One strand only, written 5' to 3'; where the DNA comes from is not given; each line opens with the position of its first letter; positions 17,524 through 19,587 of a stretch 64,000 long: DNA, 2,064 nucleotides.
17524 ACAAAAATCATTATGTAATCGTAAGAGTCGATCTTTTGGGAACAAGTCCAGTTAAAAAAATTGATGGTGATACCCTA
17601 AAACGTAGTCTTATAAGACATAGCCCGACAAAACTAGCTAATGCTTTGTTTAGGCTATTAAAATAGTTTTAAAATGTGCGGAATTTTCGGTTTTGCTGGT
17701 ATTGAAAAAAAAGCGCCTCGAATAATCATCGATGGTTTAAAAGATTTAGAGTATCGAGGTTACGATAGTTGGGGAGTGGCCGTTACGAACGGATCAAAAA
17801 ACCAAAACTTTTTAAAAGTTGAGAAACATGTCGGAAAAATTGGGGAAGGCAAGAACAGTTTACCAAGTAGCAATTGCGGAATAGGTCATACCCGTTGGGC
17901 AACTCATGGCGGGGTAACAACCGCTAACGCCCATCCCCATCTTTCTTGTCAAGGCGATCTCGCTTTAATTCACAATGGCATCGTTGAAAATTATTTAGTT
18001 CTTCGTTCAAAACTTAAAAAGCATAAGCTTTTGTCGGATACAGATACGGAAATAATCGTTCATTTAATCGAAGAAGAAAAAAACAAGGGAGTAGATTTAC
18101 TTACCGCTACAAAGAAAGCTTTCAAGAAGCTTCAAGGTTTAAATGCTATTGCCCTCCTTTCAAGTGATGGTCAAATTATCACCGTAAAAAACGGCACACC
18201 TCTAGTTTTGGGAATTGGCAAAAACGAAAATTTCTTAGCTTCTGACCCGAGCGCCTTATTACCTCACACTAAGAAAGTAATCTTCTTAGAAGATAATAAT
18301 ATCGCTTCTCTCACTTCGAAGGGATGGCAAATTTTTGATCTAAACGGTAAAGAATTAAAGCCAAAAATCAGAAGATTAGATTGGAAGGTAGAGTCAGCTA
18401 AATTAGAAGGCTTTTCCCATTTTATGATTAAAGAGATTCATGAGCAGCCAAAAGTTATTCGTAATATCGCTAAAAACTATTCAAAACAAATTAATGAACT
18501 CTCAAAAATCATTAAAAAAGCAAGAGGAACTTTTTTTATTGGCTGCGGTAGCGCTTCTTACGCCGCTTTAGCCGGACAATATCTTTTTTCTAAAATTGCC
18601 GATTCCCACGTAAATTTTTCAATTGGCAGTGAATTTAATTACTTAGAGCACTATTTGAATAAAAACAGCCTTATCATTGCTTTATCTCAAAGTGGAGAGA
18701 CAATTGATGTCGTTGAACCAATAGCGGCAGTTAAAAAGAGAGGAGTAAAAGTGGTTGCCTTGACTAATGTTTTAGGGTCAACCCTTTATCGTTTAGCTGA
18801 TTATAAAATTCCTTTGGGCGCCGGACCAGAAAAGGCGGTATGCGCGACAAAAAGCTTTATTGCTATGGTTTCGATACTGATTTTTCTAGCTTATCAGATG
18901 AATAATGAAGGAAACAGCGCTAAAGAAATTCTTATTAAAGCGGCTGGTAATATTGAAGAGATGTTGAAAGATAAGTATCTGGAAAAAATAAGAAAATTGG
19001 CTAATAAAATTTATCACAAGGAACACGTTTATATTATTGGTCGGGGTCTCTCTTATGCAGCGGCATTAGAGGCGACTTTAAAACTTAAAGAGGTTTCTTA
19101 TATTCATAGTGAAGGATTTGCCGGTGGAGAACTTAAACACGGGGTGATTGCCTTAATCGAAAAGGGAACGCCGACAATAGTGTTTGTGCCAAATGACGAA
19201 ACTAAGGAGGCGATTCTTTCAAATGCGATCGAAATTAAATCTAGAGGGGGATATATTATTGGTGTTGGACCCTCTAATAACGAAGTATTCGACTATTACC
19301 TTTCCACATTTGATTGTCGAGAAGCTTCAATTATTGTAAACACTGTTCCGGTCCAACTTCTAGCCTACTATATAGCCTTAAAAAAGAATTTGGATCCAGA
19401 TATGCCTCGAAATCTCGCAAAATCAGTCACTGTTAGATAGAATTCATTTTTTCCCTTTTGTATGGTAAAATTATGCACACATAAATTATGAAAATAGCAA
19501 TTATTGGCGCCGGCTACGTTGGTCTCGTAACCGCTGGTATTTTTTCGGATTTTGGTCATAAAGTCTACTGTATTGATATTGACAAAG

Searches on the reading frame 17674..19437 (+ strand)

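Call 9: search_protein_families(library=pfam, proteins=[window:17674-19437:+], max_evalue=0.01)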
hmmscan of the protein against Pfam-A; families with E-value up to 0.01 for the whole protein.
window:17674-19437:+ (588 aa): 5 families
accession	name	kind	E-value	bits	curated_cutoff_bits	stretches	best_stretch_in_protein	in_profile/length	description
PF01380.27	SIS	-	7.3e-44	149.2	25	2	280-404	2-127/131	SIS domain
PF13522.11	GATase_6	-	4.7e-15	56.2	27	1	65-169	9-104/130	Glutamine amidotransferase domain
PF13537.11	GATase_7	-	1.4e-10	41.6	25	1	83-196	10-122/123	Glutamine amidotransferase domain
PF13580.11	SIS_2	-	2.6e-06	27.9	27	1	326-364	99-137/138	SIS domain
PF13230.11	GATase_4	-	0.00011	21.7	23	1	31-173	34-186/272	Glutamine amidotransferases class-II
